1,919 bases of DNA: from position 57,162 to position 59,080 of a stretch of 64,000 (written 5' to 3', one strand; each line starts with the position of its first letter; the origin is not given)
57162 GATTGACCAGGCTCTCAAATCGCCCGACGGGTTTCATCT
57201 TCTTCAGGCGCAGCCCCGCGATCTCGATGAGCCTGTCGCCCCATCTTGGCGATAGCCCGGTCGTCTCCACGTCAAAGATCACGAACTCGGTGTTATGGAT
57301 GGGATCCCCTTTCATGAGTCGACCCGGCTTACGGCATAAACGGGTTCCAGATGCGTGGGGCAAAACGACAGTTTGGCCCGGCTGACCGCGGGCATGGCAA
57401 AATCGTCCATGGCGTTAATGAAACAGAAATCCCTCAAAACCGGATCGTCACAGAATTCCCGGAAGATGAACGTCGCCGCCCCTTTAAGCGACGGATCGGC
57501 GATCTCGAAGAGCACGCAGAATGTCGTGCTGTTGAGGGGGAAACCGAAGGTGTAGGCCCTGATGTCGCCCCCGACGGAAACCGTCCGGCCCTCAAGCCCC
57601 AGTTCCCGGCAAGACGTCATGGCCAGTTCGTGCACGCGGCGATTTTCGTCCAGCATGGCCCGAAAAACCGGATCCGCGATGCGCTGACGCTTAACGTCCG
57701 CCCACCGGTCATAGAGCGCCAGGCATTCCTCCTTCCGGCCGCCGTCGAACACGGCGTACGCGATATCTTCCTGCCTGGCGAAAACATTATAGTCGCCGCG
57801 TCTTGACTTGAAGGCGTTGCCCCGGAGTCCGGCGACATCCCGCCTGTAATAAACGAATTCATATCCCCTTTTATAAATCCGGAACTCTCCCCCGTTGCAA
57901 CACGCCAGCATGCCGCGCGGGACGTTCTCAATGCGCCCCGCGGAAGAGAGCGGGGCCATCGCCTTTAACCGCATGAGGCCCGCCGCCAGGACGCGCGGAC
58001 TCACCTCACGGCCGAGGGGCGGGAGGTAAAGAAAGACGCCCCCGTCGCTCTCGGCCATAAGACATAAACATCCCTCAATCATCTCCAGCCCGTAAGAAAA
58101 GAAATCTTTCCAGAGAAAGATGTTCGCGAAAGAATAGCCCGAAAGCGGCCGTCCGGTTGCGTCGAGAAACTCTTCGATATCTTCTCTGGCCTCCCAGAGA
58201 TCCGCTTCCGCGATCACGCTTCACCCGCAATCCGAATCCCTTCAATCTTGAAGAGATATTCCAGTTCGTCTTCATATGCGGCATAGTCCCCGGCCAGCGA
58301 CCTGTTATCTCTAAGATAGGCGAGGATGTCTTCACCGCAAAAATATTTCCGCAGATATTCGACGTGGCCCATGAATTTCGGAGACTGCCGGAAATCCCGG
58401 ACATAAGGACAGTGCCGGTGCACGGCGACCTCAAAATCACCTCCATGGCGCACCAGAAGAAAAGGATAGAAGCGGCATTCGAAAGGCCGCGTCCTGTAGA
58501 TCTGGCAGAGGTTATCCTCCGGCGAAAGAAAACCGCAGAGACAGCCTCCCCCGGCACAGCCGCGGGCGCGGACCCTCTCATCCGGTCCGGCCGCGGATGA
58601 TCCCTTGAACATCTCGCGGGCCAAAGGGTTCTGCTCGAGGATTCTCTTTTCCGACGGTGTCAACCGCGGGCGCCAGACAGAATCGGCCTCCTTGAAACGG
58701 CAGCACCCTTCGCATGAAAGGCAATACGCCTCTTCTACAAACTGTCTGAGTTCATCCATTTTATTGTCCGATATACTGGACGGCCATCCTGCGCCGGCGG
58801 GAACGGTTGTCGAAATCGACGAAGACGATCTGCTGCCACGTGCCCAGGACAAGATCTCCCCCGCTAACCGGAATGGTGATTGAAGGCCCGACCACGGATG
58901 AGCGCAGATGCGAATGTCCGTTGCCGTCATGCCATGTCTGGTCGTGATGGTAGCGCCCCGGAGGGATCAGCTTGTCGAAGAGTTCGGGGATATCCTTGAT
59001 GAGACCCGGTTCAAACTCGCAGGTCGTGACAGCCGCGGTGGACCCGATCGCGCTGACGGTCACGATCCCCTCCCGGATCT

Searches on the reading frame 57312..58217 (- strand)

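Call 56: search_protein_families(library=pfam, proteins=[window:57312-58217:-], max_evalue=0.001)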
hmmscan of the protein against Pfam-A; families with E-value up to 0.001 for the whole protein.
window:57312-58217:- (301 aa): 1 family
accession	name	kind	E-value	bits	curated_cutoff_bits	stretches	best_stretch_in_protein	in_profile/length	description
PF09924.15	LPG_synthase_C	-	3.9e-19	69.3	27.5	1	26-296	9-297/298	Phosphatidylglycerol lysyltransferase, C-terminal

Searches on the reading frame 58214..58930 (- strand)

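Call 56: search_protein_families(library=pfam, proteins=[window:58214-58930:-], max_evalue=0.001)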
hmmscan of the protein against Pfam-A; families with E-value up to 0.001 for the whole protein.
window:58214-58930:- (238 aa): 1 family
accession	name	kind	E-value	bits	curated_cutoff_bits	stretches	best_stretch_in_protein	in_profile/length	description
PF03692.20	CxxCxxCC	-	9.1e-07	29.9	23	1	70-158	2-72/85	Putative zinc- or iron-chelating domain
